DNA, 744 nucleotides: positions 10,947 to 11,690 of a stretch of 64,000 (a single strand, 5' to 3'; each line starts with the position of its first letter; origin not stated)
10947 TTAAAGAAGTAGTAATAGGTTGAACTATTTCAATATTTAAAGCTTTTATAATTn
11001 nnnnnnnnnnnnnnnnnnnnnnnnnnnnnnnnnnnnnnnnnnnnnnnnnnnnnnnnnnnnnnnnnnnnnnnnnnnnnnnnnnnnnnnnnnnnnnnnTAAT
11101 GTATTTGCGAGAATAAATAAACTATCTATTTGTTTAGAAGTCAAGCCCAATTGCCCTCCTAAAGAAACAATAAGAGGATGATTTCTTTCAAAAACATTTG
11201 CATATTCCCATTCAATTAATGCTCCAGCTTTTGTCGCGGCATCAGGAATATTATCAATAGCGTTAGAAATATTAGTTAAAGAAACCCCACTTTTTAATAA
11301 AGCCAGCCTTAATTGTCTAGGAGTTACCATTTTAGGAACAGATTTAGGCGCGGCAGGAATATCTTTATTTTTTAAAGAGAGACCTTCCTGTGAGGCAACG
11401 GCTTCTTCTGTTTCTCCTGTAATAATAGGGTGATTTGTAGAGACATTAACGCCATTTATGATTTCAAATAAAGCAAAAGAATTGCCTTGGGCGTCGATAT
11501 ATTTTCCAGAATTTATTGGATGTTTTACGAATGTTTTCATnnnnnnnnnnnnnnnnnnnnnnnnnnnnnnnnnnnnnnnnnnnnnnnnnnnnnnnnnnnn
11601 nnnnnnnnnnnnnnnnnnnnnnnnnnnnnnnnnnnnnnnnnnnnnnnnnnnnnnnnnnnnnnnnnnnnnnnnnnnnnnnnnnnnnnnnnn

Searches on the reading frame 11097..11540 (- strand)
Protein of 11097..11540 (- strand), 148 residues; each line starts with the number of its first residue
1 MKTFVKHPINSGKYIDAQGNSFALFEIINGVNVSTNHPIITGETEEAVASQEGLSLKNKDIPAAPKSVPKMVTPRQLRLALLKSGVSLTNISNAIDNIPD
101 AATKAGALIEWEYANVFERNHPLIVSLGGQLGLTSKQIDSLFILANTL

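Call 8: search_protein_families(library=pfam, proteins=[window:11097-11540:-], max_evalue=0.1)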
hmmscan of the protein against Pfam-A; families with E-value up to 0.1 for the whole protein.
window:11097-11540:- (148 aa): 0 families

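Call 18: search_protein_families(library=phrogs, proteins=[window:11097-11540:-], max_evalue=0.001)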
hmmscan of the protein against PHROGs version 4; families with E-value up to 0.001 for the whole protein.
window:11097-11540:- (148 aa): 3 families
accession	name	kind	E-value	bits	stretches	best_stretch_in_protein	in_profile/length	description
phrog_6034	-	unknown function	2e-24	87.2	1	61-148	77-164/164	-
phrog_14311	-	unknown function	1.3e-18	68.4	1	70-148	62-140/140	-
phrog_10241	-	unknown function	1.7e-06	29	1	66-145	135-208/211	-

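Call 37: search_dna_similar(query=window:11097-11540:-, collection=phages, mode=protein, max_evalue=0.001, max_rows=25)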
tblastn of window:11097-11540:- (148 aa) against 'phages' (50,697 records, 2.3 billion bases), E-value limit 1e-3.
Records with a match: 55; places in all: 57; records where one place covers at least 80% of the query: 0.
Best place of each record, by identity: <60% 55.
By first word of the organism name: Flavobacterium 42; Sinorhizobium 5; Mesorhizobium 2; Achromobacter 2; Acidovorax 1; Pseudomonas 1; Curvibacter 1; Campylobacter 1.
By host as written in the record: Flavobacterium sp. LMO9 25; Flavobacterium sp. LMO6 17; Sinorhizobium meliloti 4; Mesorhizobium loti R7ANS 2; Acidovorax cattleyae GBBC 1148 1; Pseudomonas aeruginosa BWKH14 1; Sinorhizobium meliloti 2011 1; Curvibacter sp. IMCC26059 1; and 3 more.
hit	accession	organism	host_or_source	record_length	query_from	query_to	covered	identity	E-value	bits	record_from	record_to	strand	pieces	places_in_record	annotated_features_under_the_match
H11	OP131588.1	Acidovorax phage Acica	Acidovorax cattleyae GBBC 1148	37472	45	148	70%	35.8%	3e-7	54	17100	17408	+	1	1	hypothetical protein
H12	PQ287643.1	Pseudomonas phage HHBS14_1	Pseudomonas aeruginosa BWKH14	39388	62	148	59%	41.4%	1e-11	66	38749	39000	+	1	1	hypothetical protein (x2)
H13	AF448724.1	Sinorhizobium phage PBC5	Sinorhizobium meliloti 2011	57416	57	148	62%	36.6%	1e-13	72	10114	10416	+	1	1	orf15: unknown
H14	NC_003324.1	Sinorhizobium phage PBC5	Sinorhizobium meliloti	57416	57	148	62%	36.6%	1e-13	72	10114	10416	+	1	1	hypothetical protein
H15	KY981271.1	Curvibacter phage P26059A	Curvibacter sp. IMCC26059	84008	69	145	52%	42.9%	5e-11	65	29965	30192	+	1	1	hypothetical protein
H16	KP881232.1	Sinorhizobium phage phiM9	Sinorhizobium meliloti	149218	57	148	62%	35.6%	1e-13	72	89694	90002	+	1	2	hypothetical protein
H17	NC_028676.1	Sinorhizobium phage phiM9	Sinorhizobium meliloti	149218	57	148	62%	35.6%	1e-13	72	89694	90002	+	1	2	hypothetical protein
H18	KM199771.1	Mesorhizobium phage vB_MloP_Lo5R7ANS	Mesorhizobium loti R7ANS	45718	62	148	59%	36.8%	2e-9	60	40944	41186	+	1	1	hypothetical protein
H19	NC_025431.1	Mesorhizobium phage vB_MloP_Lo5R7ANS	Mesorhizobium loti R7ANS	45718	62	148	59%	36.8%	2e-9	60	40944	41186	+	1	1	hypothetical protein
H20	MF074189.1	Sinorhizobium phage phiM5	Sinorhizobium meliloti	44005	67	143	52%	40.3%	6e-14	73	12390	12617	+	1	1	hypothetical protein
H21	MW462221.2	Campylobacter phage CAM-P21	Campylobacter coli CAN 10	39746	68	142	51%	38.7%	2e-4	46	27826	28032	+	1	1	hypothetical protein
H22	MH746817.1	Achromobacter phage vB_Ade_ART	Achromobacter denitrificans PR1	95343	60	148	60%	30.0%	5e-5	47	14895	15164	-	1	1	hypothetical protein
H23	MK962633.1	Achromobacter phage vB_AxyS_19-32_Axy14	Achromobacter xylosoxidans I2BC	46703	60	148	60%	30.0%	7e-5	47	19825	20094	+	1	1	hypothetical protein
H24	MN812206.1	Flavobacterium phage vB_FspS_filifjonk9-1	Flavobacterium sp. LMO9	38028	68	146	53%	31.6%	4e-5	48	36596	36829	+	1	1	hypothetical protein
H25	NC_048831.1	Flavobacterium phage vB_FspS_filifjonk9-1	Flavobacterium sp. LMO9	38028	68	146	53%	31.6%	4e-5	48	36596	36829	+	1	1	hypothetical protein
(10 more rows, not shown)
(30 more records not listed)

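Call 38: get_annotated_region(hit=H16, flank=5000)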
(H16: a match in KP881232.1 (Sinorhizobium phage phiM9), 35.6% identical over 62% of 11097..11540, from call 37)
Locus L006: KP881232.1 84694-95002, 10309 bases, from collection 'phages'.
description: Sinorhizobium phage phiM9, complete genome.
organism: Sinorhizobium phage phiM9 (NCBI taxid 1636182)
taxonomy: Viruses; Duplodnaviria; Heunggongvirae; Uroviricota; Caudoviricetes; Pootjesviridae; Emnonavirus; Emnonavirus phiM9
host: Sinorhizobium meliloti; source: -; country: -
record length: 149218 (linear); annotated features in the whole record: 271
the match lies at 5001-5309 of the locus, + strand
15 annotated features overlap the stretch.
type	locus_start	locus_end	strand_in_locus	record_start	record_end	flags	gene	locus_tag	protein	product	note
CDS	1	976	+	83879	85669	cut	-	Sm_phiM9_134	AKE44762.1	hypothetical protein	contains Peptidase S74 domain, chaperone of endosialidase (pfam13884)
CDS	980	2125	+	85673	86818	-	-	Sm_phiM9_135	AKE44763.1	hypothetical protein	-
CDS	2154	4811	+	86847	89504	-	-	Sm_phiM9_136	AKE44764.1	tail collar domain protein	similar to Sinorhizobium meliloti phage phiM12 protein Sm_phiM12_124, similar to gp12 short tail fiber protein, T4-like ...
CDS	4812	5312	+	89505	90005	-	-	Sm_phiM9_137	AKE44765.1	hypothetical protein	similar to Sinorhizobium phage PBC5 hypothetical protein PBC5p15; hypothetical protein, similar to Sm_phiM9_138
CDS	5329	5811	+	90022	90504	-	-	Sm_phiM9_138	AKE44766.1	hypothetical protein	similar to Sinorhizobium phage PBC5 hypothetical protein PBC5p15; hypothetical protein, similar to Sm_phiM9_137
CDS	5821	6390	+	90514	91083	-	-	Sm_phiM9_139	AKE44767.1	hypothetical protein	-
CDS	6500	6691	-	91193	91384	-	-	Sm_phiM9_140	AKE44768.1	hypothetical protein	-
CDS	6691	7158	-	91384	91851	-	-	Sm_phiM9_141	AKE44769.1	hypothetical protein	similar to Sinorhizobium meliloti phage Sm_phiM12_431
CDS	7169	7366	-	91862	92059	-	-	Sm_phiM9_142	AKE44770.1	hypothetical protein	-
CDS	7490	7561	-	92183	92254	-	-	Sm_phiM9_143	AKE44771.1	hypothetical protein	-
CDS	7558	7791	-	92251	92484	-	-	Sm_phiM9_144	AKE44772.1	hypothetical protein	-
CDS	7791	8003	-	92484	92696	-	-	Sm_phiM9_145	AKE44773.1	hypothetical protein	-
CDS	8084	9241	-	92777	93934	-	-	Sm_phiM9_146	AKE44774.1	putative UDP-galactopyranose mutase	-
CDS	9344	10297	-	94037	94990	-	-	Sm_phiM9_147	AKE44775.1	putative N-acetylmuramoyl-L-alanine amidase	peptidoglycan hydrolase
CDS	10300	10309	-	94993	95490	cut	-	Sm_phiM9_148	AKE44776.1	hypothetical protein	-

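Call 39: get_annotated_region(hit=H11, flank=4000)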
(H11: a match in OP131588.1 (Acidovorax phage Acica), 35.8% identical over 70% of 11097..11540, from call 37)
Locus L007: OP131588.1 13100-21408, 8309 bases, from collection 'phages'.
description: Acidovorax phage Acica, complete genome.
organism: Acidovorax phage Acica (NCBI taxid 2972490)
taxonomy: Viruses; Duplodnaviria; Heunggongvirae; Uroviricota; Caudoviricetes; Peduoviridae
host: Acidovorax cattleyae GBBC 1148; source: -; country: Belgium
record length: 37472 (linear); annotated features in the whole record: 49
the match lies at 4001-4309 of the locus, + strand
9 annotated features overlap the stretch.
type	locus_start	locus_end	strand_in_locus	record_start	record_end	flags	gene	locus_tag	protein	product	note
CDS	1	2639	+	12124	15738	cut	-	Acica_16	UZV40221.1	putative VrlC protein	-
CDS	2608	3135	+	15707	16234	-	-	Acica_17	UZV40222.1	RHS repeat protein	-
CDS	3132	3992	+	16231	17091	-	-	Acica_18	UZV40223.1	hypothetical protein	-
CDS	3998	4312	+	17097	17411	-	-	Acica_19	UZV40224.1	hypothetical protein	-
CDS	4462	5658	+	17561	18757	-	-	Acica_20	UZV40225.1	tail sheath subtilisin-like domain-containing protein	-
CDS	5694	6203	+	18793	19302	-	-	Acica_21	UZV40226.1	major tail tube protein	-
CDS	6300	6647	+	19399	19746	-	-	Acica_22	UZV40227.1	tail assembly protein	-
CDS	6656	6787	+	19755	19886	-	-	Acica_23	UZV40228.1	tail protein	GpE family phage tail protein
CDS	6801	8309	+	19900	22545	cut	-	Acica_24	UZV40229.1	tail protein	-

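Call 40: get_annotated_region(hit=H24, flank=5000)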
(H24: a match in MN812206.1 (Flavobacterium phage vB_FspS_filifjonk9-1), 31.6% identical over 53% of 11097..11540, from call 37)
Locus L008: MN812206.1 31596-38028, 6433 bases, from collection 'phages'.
description: Flavobacterium phage vB_FspS_filifjonk9-1, complete genome.
organism: Flavobacterium phage vB_FspS_filifjonk9-1 (NCBI taxid 2686245)
taxonomy: Viruses; Duplodnaviria; Heunggongvirae; Uroviricota; Caudoviricetes; Muminvirus; Muminvirus filifjonk
host: Flavobacterium sp. LMO9; source: -; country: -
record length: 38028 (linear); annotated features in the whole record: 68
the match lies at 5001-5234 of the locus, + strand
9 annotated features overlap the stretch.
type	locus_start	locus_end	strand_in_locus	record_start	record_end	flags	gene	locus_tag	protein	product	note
CDS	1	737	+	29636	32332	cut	-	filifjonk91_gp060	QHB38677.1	hypothetical protein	annotation based on sequence similarity to NCBI WP_088418472.1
CDS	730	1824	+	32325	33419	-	-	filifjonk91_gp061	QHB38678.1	hypothetical protein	annotation based on sequence similarity to NCBI OWP87773.1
CDS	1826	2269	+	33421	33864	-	-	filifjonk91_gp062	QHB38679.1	hypothetical protein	-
CDS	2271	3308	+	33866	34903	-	-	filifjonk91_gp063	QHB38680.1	hypothetical protein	annotation based on sequence similarity to NCBI ARB06246.1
CDS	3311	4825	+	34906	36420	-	-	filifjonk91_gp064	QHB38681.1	structural protein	annotation based on sequence similarity to NCBI WP_108777644.1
CDS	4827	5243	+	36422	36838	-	-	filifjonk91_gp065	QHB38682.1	hypothetical protein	annotation based on sequence similarity to NCBI WP_026980331.1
CDS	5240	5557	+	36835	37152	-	-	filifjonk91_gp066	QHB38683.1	hypothetical protein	annotation based on sequence similarity to NCBI WP_047095989.1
CDS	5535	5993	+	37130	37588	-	-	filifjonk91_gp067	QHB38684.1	hypothetical protein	annotation based on sequence similarity to NCBI WP_143377809.1 and Pfam PF05105.11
CDS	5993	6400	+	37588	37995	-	-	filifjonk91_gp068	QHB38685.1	amidase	annotation based on sequence similarity to NCBI WP_086984892.1 and Pfam PF01510.24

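Call 41: get_annotated_region(hit=H15, flank=5000)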
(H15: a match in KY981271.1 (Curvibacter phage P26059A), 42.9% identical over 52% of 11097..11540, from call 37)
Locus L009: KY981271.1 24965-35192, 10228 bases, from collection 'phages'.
description: Curvibacter phage P26059A, complete genome.
organism: Curvibacter phage P26059A (NCBI taxid 1983783)
taxonomy: Viruses; Duplodnaviria; Heunggongvirae; Uroviricota; Caudoviricetes
host: Curvibacter sp. IMCC26059; source: -; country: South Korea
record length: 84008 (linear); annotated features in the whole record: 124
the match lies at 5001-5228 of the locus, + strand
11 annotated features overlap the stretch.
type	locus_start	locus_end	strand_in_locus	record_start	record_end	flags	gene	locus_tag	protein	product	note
CDS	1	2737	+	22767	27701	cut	-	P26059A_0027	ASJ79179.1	tail component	-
CDS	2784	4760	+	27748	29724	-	-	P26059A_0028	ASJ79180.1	tail fiber protein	-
CDS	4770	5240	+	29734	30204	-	-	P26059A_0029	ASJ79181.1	hypothetical protein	-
CDS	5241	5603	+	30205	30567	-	-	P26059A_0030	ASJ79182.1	hypothetical protein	-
CDS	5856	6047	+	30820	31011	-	-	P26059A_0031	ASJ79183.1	hypothetical protein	-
CDS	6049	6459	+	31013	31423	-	-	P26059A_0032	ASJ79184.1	hypothetical protein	-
CDS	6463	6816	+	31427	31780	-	-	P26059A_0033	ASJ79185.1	hypothetical protein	-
CDS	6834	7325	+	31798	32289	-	-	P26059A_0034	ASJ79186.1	hypothetical protein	-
CDS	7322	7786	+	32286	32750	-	-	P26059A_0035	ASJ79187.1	peptidase M15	-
CDS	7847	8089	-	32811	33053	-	-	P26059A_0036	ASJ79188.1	thiol reductase thioredoxin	-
CDS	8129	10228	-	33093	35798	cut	-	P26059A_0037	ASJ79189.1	ribonucleotide reductase of class Ia (aerobic), alpha subunit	-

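Call 42: get_annotated_region(hit=H18, flank=5000)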
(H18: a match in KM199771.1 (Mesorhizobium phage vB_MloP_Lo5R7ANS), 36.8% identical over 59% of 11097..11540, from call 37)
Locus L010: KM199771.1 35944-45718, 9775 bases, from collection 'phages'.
description: Mesorhizobium phagevB_MloP_Lo5R7ANS, complete genome.
organism: Mesorhizobium phage vB_MloP_Lo5R7ANS (NCBI taxid 1527771)
taxonomy: Viruses; Duplodnaviria; Heunggongvirae; Uroviricota; Caudoviricetes; Autographiviridae; Pairvirus; Pairvirus Lo5R7ANS
host: Mesorhizobium loti R7ANS; source: -; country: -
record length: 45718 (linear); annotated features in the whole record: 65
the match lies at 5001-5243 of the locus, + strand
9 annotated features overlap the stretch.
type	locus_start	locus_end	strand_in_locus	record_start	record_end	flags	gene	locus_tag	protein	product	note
CDS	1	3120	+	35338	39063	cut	-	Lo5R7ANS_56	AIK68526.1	putative internal virion protein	-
CDS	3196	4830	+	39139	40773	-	-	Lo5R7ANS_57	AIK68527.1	putative tail fiber protein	putative T7-like tail fiber protein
CDS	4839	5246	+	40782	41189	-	-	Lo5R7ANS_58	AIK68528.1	hypothetical protein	-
CDS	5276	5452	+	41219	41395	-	-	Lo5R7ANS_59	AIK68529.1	hypothetical protein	-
CDS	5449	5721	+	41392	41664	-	-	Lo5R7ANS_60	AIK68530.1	hypothetical protein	-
CDS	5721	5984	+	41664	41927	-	-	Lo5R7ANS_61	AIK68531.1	hypothetical protein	-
CDS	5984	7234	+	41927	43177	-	-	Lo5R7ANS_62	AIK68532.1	hypothetical protein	-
CDS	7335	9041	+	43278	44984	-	-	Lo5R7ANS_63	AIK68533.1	putative DNA maturase B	-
CDS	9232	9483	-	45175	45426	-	-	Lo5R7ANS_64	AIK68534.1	hypothetical protein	-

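Call 57: find_homologous_proteins(query=window:11097-11540:-, max_evalue=0.00001)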
Query window:11097-11540:- (148 aa): 17 proteins with E <= 0.00001 among 53 candidates.
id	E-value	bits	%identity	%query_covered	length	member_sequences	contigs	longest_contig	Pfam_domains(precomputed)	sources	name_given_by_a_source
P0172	2.6e-89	314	100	100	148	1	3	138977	-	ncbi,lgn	-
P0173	4.3e-17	80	49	60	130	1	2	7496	-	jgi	jgi:hypothetical protein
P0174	9.0e-16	76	45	74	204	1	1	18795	-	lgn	-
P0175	9.1e-16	76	49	62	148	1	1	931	-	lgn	-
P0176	9.1e-15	72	50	57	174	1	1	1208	-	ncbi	-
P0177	1.5e-14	72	50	50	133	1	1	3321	-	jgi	jgi:hypothetical protein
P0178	1.6e-14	72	48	53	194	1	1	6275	-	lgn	-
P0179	4.3e-14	70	45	68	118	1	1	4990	-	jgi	-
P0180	7.5e-14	70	53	55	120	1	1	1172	-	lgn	-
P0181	1.3e-13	69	45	65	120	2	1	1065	-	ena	-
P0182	5.7e-13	67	46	70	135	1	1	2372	-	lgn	-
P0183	3.5e-12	64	40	90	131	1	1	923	-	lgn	-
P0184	4.4e-12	64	50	54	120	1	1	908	-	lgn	-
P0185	1.7e-11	62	48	54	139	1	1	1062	-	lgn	-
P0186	2.9e-11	61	41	70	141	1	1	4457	-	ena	-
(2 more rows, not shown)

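Call 64: predict_structure(alignment_id=A6)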
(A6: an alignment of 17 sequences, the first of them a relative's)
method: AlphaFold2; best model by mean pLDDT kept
length: 148 residues; sequences in the alignment: 17
mean_pLDDT: 73.1   pTM: 0.55
mean pLDDT of the five models: 73.1, 72.2, 70.7, 70.6, 68.9
residues with pLDDT >= 90: 82; 70-90: 7; 50-70: 7; < 50: 52
segments of 3 or more residues with pLDDT < 50: 1-15, 19-22, 24-55
pLDDT, mean of each block of 10 residues (from residue 1): 34 47 41 36 36 51 87 97 96 96 96 97 96 97 96
secondary structure, 60 per line:
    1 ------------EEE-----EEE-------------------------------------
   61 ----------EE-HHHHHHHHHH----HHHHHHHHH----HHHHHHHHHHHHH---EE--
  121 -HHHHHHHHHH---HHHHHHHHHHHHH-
elements in order: E13-15 E21-23 H74-83 H88-96 H101-113 H122-131 H135-147

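Call 68: fold_search(model_id=the predicted structure, library=pdb)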
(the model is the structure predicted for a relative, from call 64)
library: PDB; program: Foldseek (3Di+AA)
matches with E <= 10: 176; with E <= 0.001: 0
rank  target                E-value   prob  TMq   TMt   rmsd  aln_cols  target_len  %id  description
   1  9f9s_CN               1.6e-01  0.38  0.24  0.26  19.2       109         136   20  Yeast SDD1 Disome with Mbf1 (released 2024-12-04)
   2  7o81_AU               2.4e-01  0.28  0.24  0.29  18.8       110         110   13  Rabbit 80S ribosome colliding in another ribosome stalled by the SARS-CoV-2 pseudoknot (released 2021-06-02)
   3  3f52_A                4.7e-01  0.63  0.30  0.49   4.2        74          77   24  Crystal structure of the clp gene regulator ClgR from C. glutamicum (released 2008-11-18)
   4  3tyr_B                5.3e-01  0.44  0.28  0.46   7.3        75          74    8  Crystal structure of transcriptional regulator VanUg, Form I (released 2011-10-12)
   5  3tyr_A                5.7e-01  0.35  0.26  0.42   7.5        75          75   11  Crystal structure of transcriptional regulator VanUg, Form I (released 2011-10-12)
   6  4yrr_A                5.7e-01  0.15  0.17  0.09   9.3        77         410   12  Crystal structure of T. cruzi Histidyl-tRNA synthetase in complex with N-(quinolin-3-yl)acetamide (Chem 1691) (released 2015-08-12)
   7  3lfp                  7.3e-01  0.33  0.28  0.36   5.4        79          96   16  Crystal Structure of the Restriction-Modification Controller Protein C.Csp231I (released 2011-02-02)
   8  4yrr_B                8.2e-01  0.12  0.17  0.09   9.3        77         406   12  Crystal structure of T. cruzi Histidyl-tRNA synthetase in complex with N-(quinolin-3-yl)acetamide (Chem 1691) (released 2015-08-12)
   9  4yre_B                8.2e-01  0.08  0.15  0.08   9.7        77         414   16  Crystal structure of T. cruzi Histidyl-tRNA synthetase in complex with (2-bromophenyl)methanol (Chem 145) (released 2015-08-12)
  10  4jcy_A                9.3e-01  0.28  0.27  0.37   6.8        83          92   16  Crystal structure of the Restriction-Modification Controller Protein C.Csp231I OR operator complex (released 2014-02-26)
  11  4jcx_B                9.3e-01  0.28  0.27  0.36   6.6        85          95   16  Crystal structure of the Restriction-Modification Controller Protein C.Csp231I OL operator complex (released 2014-02-26)
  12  4ypf                  9.9e-01  0.08  0.15  0.07  10.3        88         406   14  Crystal structure of T. cruzi Histidyl-tRNA synthetase in complex with quinolin-3-amine (Chem 84) (released 2015-08-12)
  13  5woq_C                1.1e+00  0.35  0.29  0.44   4.4        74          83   19  Crystal structure of an XRE family protein transcriptional regulator from Mycobacterium smegmatis (released 2017-08-16)
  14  4jcx_A                1.1e+00  0.23  0.26  0.36   6.9        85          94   16  Crystal structure of the Restriction-Modification Controller Protein C.Csp231I OL operator complex (released 2014-02-26)
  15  5woq_B                1.1e+00  0.35  0.29  0.43   4.4        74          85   19  Crystal structure of an XRE family protein transcriptional regulator from Mycobacterium smegmatis (released 2017-08-16)
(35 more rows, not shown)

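Call 91: search_protein_families(library=ncbifam, proteins=[P0172], max_evalue=0.01)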
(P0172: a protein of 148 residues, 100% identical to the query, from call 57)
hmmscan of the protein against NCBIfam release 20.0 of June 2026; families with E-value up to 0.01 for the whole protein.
P0172 (148 aa): 0 families

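Call 94: get_annotated_region(hit=H13, flank=3500)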
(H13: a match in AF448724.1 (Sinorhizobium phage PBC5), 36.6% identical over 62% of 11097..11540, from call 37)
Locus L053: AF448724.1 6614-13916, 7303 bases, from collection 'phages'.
description: Sinorhizobium meliloti phage PBC5, complete genome.
organism: Sinorhizobium phage PBC5 (NCBI taxid 179237)
taxonomy: Viruses; Duplodnaviria; Heunggongvirae; Uroviricota; Caudoviricetes
host: Sinorhizobium meliloti 2011; source: -; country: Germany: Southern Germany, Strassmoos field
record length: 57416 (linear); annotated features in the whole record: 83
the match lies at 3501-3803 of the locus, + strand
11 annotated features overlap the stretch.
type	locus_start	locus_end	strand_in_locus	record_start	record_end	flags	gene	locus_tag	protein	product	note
CDS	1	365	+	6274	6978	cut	orf9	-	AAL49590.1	unknown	similar to hypothetical protein of bacteriophage 933W NP_049518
CDS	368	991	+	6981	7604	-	orf10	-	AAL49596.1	unknown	-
CDS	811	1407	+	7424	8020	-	orf11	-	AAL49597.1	unknown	-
CDS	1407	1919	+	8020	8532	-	orf12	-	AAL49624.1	unknown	-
CDS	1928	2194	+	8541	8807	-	orf13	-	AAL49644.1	unknown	-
CDS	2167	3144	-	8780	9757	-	-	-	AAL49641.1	unknown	-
CDS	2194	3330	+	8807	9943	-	orf14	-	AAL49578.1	unknown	similar to glycine radical signature PS00850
CDS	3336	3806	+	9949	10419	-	orf15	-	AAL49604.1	unknown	similar to hypothetical protein of Sinorhizobium meliloti, N-6 adenine specific DNA methylase signature motif PS00092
CDS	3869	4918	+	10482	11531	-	orf16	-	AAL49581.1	unknown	-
CDS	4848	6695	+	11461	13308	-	orf17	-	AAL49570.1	unknown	similar to hypothetical protein of bacteriophage 933W NP_049522, hypothetical protein of bacteriophage VT2-Sa ...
CDS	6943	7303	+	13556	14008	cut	orf18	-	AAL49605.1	unknown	similar to unknown protein of bacteriophage SPBc2 NP_046564, ATP/GTP binding site motif A PS00017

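Call 95: get_annotated_region(hit=H12, flank=3500)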
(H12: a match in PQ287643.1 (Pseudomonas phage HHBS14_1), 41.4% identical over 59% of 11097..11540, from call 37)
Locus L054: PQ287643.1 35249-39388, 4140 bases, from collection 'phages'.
description: Pseudomonas phage HHBS14_1, complete genome.
organism: Pseudomonas phage HHBS14_1 (NCBI taxid 3390389)
taxonomy: Viruses
host: Pseudomonas aeruginosa BWKH14; source: sewage waters; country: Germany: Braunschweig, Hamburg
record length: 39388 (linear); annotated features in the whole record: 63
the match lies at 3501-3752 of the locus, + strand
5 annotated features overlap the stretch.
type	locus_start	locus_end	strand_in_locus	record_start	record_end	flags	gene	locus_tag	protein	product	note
CDS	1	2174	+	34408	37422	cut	-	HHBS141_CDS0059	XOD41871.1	internal virion protein with endolysin domain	-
CDS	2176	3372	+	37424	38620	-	-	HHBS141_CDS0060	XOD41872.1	tail protein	-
CDS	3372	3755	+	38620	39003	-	-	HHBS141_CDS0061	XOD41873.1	hypothetical protein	-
CDS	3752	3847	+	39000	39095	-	-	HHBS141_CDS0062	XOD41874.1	hypothetical protein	-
CDS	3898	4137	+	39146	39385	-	-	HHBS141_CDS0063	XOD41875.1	terminase small subunit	-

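Call 96: get_annotated_region(hit=H23, flank=3500)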
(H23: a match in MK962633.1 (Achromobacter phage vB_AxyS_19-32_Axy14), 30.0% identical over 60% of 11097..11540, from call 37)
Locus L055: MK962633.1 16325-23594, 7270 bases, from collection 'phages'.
description: Achromobacter phage vB_AxyS_19-32_Axy14, complete genome.
organism: Achromobacter phage vB_AxyS_19-32_Axy14 (NCBI taxid 2591050)
taxonomy: Viruses; Duplodnaviria; Heunggongvirae; Uroviricota; Caudoviricetes; Steinhofvirus
host: Achromobacter xylosoxidans I2BC; source: -; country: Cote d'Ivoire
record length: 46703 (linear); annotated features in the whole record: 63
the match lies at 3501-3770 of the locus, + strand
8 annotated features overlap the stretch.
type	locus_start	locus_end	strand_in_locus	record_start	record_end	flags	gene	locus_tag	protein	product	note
CDS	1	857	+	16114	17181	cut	-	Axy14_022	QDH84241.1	hypothetical protein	-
CDS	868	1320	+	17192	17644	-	-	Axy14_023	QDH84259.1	putative DNA transfer protein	-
CDS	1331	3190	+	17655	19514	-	-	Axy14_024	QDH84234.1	hypothetical protein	-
CDS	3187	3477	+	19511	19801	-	-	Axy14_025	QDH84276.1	hypothetical protein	-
CDS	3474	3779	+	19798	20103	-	-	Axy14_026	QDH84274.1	hypothetical protein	-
CDS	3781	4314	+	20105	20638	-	-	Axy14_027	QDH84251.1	putative transcriptional regulator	-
CDS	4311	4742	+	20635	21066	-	-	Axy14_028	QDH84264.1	hypothetical protein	-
CDS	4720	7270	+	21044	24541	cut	-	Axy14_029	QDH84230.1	putative tail fiber protein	-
